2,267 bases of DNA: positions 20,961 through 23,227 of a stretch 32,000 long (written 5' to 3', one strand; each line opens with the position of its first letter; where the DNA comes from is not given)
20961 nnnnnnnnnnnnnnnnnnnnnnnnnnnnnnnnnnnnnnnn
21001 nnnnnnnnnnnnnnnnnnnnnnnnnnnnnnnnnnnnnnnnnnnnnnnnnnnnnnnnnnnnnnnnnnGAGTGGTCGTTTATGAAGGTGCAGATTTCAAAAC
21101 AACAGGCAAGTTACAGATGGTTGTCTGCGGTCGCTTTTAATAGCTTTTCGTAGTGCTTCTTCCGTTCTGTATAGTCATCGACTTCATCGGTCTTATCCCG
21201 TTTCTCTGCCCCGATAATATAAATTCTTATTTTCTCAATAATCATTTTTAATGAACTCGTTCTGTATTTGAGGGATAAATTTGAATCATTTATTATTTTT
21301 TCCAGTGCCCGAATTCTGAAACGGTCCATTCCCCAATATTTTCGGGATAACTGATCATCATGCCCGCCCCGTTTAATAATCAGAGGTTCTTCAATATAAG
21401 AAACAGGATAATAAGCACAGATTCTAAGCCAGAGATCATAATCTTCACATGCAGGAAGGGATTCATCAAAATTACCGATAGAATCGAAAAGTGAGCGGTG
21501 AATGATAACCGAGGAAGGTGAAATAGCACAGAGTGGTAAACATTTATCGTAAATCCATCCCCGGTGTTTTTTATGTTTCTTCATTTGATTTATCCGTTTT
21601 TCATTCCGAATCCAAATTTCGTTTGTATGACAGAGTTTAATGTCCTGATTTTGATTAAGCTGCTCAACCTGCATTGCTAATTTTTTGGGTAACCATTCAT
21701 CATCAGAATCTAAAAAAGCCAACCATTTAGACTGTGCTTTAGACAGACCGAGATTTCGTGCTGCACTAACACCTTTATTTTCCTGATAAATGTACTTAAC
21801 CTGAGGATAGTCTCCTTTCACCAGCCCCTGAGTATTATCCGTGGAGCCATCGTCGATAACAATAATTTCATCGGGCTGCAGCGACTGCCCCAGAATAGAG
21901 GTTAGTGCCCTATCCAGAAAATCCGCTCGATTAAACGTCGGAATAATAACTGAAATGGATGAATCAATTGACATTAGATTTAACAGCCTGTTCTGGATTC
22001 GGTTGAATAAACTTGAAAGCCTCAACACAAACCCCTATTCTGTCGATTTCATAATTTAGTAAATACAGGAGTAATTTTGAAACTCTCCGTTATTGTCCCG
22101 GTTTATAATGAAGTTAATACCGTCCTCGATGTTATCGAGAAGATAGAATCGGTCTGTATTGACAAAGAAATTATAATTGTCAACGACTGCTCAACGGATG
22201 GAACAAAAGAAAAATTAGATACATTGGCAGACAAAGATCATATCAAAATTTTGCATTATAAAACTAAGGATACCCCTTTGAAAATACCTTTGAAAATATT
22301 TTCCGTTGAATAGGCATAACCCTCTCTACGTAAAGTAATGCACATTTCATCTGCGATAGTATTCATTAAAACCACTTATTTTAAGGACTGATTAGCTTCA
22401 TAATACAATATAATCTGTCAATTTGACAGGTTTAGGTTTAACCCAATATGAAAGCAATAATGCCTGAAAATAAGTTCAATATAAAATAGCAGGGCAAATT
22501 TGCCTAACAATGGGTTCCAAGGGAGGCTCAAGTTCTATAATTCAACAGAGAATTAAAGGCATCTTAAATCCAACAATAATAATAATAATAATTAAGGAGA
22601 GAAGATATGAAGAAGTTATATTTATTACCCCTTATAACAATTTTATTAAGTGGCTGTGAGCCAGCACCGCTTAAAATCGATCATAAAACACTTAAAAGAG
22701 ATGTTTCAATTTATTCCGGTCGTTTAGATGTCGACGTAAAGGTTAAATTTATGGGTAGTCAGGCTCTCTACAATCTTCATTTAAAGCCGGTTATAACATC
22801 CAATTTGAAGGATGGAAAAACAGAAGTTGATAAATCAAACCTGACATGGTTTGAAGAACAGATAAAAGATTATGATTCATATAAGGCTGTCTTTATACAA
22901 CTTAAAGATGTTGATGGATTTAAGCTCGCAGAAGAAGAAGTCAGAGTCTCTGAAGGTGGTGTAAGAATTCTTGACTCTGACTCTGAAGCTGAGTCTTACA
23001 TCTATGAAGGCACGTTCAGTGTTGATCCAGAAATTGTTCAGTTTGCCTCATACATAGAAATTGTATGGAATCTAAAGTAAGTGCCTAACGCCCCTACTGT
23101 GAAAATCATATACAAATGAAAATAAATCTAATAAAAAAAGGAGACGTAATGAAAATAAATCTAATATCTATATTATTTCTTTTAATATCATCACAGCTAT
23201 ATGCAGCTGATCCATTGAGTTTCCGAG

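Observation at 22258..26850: Three same-orientation copies (plus two half-copies) of a 29-nt sequence partition the island into cassette-like segments, each junction next to a gene fragment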

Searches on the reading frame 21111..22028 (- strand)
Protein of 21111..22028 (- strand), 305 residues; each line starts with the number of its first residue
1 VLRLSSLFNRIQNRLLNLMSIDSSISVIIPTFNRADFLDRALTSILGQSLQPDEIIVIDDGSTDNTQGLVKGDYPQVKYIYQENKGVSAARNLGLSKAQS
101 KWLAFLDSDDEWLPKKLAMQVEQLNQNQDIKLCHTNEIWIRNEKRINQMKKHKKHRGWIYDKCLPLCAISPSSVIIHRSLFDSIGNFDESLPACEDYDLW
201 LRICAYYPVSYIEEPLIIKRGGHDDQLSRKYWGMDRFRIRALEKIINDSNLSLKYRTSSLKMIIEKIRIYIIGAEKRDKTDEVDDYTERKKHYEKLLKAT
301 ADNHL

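Call 29: find_homologous_proteins(query=window:21111-22028:-, max_evalue=1e-20)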
Query window:21111-22028:- (305 aa): 7993 proteins with E <= 1e-20 among 8000 candidates; the best 120 are listed.
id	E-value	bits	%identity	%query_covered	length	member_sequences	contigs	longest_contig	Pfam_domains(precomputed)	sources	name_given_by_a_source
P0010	5.1e-191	651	100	94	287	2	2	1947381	PF10111.15,PF13641.13,PF00535.33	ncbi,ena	-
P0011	3.1e-131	455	70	91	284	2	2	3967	PF10111.15,PF13641.13,PF00535.33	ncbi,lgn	-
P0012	9.6e-130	450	67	93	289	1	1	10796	PF10111.15,PF13641.13,PF00535.33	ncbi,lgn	-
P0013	1.1e-114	401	58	96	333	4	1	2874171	PF10111.15,PF13641.13,PF00535.33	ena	-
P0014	6.1e-114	398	61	93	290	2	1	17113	PF10111.15,PF13641.13,PF00535.33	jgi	-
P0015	4.1e-113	396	60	91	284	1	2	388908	PF10111.15,PF13641.13,PF00535.33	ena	-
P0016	5.3e-113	395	63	91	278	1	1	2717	PF10111.15,PF13641.13,PF00535.33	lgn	-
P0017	4.1e-112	392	62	89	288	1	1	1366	PF10111.15,PF13641.13,PF00535.33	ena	-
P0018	5.2e-112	392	63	87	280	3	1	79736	PF10111.15,PF13641.13,PF00535.33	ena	-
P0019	1.5e-111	391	62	89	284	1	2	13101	PF10111.15,PF13641.13,PF00535.33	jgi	-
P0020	1.8e-111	390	60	91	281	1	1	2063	PF10111.15,PF13641.13,PF00535.33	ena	-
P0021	2.6e-111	390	62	89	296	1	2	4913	PF10111.15,PF13641.13,PF00535.33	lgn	-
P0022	4.4e-111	389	61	90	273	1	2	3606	PF10111.15,PF13641.13,PF00535.33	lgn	-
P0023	5.9e-111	389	63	86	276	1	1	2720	PF10111.15,PF13641.13,PF00535.33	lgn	-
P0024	7.4e-111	388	63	85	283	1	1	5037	PF10111.15,PF13641.13,PF00535.33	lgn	-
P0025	1.2e-110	388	62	89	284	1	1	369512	PF10111.15,PF13641.13,PF00535.33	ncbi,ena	-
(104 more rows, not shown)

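Call 30: find_encoding_contigs(protein=P0010, flank=10000, max_places=4)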
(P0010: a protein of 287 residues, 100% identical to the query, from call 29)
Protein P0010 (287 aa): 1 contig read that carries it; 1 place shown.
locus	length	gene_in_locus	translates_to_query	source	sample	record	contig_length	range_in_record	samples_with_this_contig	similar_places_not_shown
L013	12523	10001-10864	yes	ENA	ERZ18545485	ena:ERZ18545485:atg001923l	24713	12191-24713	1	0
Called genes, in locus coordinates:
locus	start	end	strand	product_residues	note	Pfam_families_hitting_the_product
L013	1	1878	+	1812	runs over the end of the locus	PF17963:Big_9 (weak), PF17803:Cadherin_4, PF17963:Big_9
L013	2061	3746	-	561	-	PF07885:Ion_trans_2, PF02254:TrkA_N, PF02080:TrkA_C, PF02254:TrkA_N, PF02080:TrkA_C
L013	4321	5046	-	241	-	PF01925:TauE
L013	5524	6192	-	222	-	PF15515:MvaI_BcnI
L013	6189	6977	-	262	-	PF01555:N6_N4_Mtase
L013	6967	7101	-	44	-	-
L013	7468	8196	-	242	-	PF10544:T5orf172, PF13455:MUG113, PF14267:DUF4357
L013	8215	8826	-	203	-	-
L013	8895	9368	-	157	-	-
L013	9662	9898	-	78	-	PF00535:Glycos_transf_2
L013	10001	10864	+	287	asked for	PF00535:Glycos_transf_2, PF10111:Glyco_tranf_2_2, PF13641:Glyco_tranf_2_3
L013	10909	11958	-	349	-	PF00246:Peptidase_M14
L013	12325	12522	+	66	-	?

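Call 31: find_encoding_contigs(protein=P0012, flank=10000, max_places=4)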
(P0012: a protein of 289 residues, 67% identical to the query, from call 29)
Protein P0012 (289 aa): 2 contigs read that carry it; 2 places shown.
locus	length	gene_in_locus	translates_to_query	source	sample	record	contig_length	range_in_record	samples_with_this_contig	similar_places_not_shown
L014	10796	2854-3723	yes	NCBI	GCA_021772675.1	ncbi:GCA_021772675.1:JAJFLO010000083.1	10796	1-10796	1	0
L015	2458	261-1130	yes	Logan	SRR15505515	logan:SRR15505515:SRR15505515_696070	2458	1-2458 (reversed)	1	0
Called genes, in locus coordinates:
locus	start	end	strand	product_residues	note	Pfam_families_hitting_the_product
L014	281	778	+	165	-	-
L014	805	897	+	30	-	-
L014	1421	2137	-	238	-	PF00535:Glycos_transf_2, PF10111:Glyco_tranf_2_2 (weak)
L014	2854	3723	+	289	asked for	PF00535:Glycos_transf_2, PF10111:Glyco_tranf_2_2, PF13641:Glyco_tranf_2_3, PF10111:Glyco_tranf_2_2 (weak)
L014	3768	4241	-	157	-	PF13420:Acetyltransf_4 (weak), PF00583:Acetyltransf_1, PF13673:Acetyltransf_10 (weak), PF13508:Acetyltransf_7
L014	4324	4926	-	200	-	PF00694:Aconitase_C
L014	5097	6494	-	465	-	PF00330:Aconitase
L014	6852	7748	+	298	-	PF01145:Band_7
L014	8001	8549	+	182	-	PF03602:Cons_hypoth95, PF05175:MTS (weak)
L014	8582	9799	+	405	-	PF00278:Orn_DAP_Arg_deC, PF02784:Orn_Arg_deC_N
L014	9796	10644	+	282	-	PF01678:DAP_epimerase, PF26317:CntK_N (faint), PF01678:DAP_epimerase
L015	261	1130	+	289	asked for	PF00535:Glycos_transf_2, PF10111:Glyco_tranf_2_2, PF13641:Glyco_tranf_2_3, PF10111:Glyco_tranf_2_2 (weak)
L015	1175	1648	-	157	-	PF13420:Acetyltransf_4 (weak), PF00583:Acetyltransf_1, PF13673:Acetyltransf_10 (weak), PF13508:Acetyltransf_7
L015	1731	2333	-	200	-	PF00694:Aconitase_C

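Call 34: list_cluster_members(proteins=[P0010, P0012, P0011])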
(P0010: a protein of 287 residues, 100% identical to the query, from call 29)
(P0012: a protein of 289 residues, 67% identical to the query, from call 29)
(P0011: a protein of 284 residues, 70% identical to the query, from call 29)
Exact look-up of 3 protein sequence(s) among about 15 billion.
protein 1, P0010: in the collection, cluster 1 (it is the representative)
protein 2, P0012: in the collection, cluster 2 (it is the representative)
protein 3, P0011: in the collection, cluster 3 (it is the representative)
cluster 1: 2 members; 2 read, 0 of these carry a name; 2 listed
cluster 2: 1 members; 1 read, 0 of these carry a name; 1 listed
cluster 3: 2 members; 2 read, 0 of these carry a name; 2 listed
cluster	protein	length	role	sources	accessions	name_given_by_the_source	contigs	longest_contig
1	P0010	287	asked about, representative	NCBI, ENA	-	-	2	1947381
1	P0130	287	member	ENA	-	-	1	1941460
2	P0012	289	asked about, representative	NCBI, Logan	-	-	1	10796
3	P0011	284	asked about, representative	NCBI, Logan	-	-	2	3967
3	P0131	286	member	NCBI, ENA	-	-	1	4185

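Call 37: find_encoding_contigs(protein=P0131, flank=10000, max_places=4)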
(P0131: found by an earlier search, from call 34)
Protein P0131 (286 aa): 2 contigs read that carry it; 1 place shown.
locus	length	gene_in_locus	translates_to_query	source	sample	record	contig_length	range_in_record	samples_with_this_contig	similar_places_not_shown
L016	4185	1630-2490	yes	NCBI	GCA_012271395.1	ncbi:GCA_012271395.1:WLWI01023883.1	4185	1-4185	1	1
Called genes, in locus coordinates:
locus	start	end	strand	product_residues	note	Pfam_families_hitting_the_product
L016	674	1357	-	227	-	PF00535:Glycos_transf_2, PF10111:Glyco_tranf_2_2 (weak), PF13641:Glyco_tranf_2_3 (weak)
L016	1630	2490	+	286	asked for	PF00535:Glycos_transf_2, PF10111:Glyco_tranf_2_2, PF13641:Glyco_tranf_2_3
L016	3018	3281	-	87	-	PF00583:Acetyltransf_1, PF13508:Acetyltransf_7, PF13673:Acetyltransf_10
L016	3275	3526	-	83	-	-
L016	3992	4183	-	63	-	?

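Call 49: find_encoding_contigs(protein=P0025, flank=10000, max_places=2)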
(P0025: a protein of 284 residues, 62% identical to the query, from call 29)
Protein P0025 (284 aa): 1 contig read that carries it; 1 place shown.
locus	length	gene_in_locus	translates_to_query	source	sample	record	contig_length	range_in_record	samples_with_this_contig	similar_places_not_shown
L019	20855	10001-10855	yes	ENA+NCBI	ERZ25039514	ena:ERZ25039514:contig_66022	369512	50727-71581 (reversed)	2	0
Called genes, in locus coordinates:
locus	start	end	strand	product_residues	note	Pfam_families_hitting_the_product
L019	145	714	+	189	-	-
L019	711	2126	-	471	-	PF07244:POTRA, PF19143:Omp85_2 (faint)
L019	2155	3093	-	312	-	PF01734:Patatin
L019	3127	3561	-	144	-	-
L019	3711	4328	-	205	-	PF00924:MS_channel_2nd, PF21082:MS_channel_3rd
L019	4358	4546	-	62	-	PF05552:MS_channel_1st_1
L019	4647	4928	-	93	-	-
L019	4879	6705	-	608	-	PF00675:Peptidase_M16 (weak), PF05193:Peptidase_M16_C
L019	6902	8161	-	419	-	PF00675:Peptidase_M16, PF05193:Peptidase_M16_C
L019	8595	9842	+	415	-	PF00171:Aldedh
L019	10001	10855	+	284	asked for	PF13641:Glyco_tranf_2_3, PF00535:Glycos_transf_2, PF10111:Glyco_tranf_2_2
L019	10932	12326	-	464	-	PF26314:MptA_B_family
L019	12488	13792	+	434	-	PF07244:POTRA, PF01103:Omp85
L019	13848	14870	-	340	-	PF03193:RsgA_GTPase, PF00009:GTP_EFTU (faint), PF02421:FeoB_N (faint), PF01926:MMR_HSR1 (weak)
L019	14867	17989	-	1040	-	PF00873:ACR_tran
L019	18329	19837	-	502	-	PF07719:TPR_2 (faint), PF13428:TPR_14 (faint), PF13432:TPR_16 (faint), PF21033:RMD1-3 (faint), PF10300:Iml2-TPR_39 (weak), PF14559:TPR_19 (weak), PF13424:TPR_12 (weak), PF00515:TPR_1 (weak), +10 more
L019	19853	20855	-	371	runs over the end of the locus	PF00364:Biotin_lipoyl (faint), PF25917:BSH_RND, PF25973:BSH_CzcB, PF25954:Beta-barrel_RND_2, PF26002:Beta-barrel_AprE (weak), PF25989:YknX_C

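Call 50: find_encoding_contigs(protein=P0015, flank=10000, max_places=2)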
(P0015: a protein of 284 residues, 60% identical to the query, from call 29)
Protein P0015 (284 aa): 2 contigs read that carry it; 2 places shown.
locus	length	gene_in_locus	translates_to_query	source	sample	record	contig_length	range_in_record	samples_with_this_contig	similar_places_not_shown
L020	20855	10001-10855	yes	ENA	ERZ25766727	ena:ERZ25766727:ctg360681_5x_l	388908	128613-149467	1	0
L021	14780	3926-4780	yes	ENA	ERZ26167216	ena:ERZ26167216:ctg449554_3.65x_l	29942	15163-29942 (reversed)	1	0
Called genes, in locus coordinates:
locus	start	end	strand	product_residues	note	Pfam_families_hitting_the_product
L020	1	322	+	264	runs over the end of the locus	PF01012:ETF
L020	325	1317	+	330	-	PF01012:ETF, PF00766:ETF_alpha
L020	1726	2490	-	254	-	-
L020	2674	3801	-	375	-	PF13542:HTH_Tnp_ISL3, PF01610:DDE_Tnp_ISL3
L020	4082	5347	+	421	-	PF00872:Transposase_mut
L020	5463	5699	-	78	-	-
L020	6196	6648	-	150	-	PF01243:PNPOx_N, PF12900:Pyridox_ox_2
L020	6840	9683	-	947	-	PF00069:Pkinase, PF07714:PK_Tyr_Ser-Thr, PF03109:ABC1 (weak), PF13428:TPR_14 (faint), PF00515:TPR_1 (faint), PF07719:TPR_2 (faint), PF13181:TPR_8 (faint), PF14559:TPR_19 (weak), +6 more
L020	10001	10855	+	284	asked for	PF00535:Glycos_transf_2, PF10111:Glyco_tranf_2_2, PF13641:Glyco_tranf_2_3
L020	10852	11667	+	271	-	-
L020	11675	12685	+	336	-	PF20903:SPL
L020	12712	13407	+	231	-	PF00106:adh_short, PF01370:Epimerase (weak), PF13460:NAD_binding_10 (weak), PF13561:adh_short_C2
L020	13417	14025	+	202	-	PF05163:DinB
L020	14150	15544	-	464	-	PF01979:Amidohydro_1, PF07969:Amidohydro_3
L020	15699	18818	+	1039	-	PF02012:BNR (faint), PF13088:BNR_2 (faint), PF14870:PSII_BNR (faint), PF15899:BNR_6 (faint), PF15902:Sortilin-Vps10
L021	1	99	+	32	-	?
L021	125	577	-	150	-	PF01243:PNPOx_N, PF12900:Pyridox_ox_2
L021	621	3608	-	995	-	PF00069:Pkinase, PF07714:PK_Tyr_Ser-Thr, PF03109:ABC1 (weak), PF21033:RMD1-3 (faint), PF13428:TPR_14 (faint), PF00515:TPR_1 (faint), PF07719:TPR_2 (faint), PF14559:TPR_19 (weak), +8 more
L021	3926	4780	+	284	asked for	PF00535:Glycos_transf_2, PF10111:Glyco_tranf_2_2, PF13641:Glyco_tranf_2_3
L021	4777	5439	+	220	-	PF01048:PNP_UDP_1 (faint)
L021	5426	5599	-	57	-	-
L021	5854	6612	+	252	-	PF20903:SPL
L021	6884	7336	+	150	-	PF00106:adh_short, PF13561:adh_short_C2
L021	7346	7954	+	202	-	PF05163:DinB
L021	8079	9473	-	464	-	PF01979:Amidohydro_1, PF07969:Amidohydro_3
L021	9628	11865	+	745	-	PF14870:PSII_BNR (faint), PF02012:BNR (faint), PF13088:BNR_2 (faint), PF15899:BNR_6 (faint), PF15902:Sortilin-Vps10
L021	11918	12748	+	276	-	-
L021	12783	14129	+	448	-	PF01979:Amidohydro_1, PF07969:Amidohydro_3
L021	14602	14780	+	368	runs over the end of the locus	PF01663:Phosphodiest (weak), PF01676:Metalloenzyme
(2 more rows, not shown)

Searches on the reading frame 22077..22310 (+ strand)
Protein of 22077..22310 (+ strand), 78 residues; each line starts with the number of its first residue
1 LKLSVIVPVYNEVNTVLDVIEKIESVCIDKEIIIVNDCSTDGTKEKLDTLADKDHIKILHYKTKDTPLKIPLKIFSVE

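Call 14: search_protein_families(library=pfam, proteins=[window:22077-22310:+], max_evalue=0.01)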
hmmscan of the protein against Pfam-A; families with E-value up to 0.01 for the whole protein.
window:22077-22310:+ (78 aa): 3 families
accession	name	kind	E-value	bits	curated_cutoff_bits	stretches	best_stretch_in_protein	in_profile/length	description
PF00535.33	Glycos_transf_2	-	1.9e-12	47.9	23.3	1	4-60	1-59/168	Glycosyl transferase family 2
PF10111.15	Glyco_tranf_2_2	-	0.0028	17.6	27.3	1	4-62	1-60/276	Glycosyltransferase like family 2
PF07141.16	Phage_term_sma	-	0.0046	17.3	22.8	1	6-45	11-50/174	Putative bacteriophage terminase small subunit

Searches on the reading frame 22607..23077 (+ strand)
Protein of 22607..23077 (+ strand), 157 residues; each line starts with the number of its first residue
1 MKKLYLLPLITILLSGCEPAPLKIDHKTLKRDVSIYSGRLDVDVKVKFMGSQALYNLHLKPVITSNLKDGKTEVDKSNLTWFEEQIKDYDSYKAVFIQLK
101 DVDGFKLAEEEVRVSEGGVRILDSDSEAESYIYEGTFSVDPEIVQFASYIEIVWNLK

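Call 14: search_protein_families(library=pfam, proteins=[window:22607-23077:+], max_evalue=0.01)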
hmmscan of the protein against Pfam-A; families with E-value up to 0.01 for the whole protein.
window:22607-23077:+ (157 aa): 0 families

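Call 51: search_protein_families(library=padloc, proteins=[window:22607-23077:+], max_evalue=0.01)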
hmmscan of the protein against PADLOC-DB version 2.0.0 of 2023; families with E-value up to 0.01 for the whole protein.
window:22607-23077:+ (157 aa): 0 families
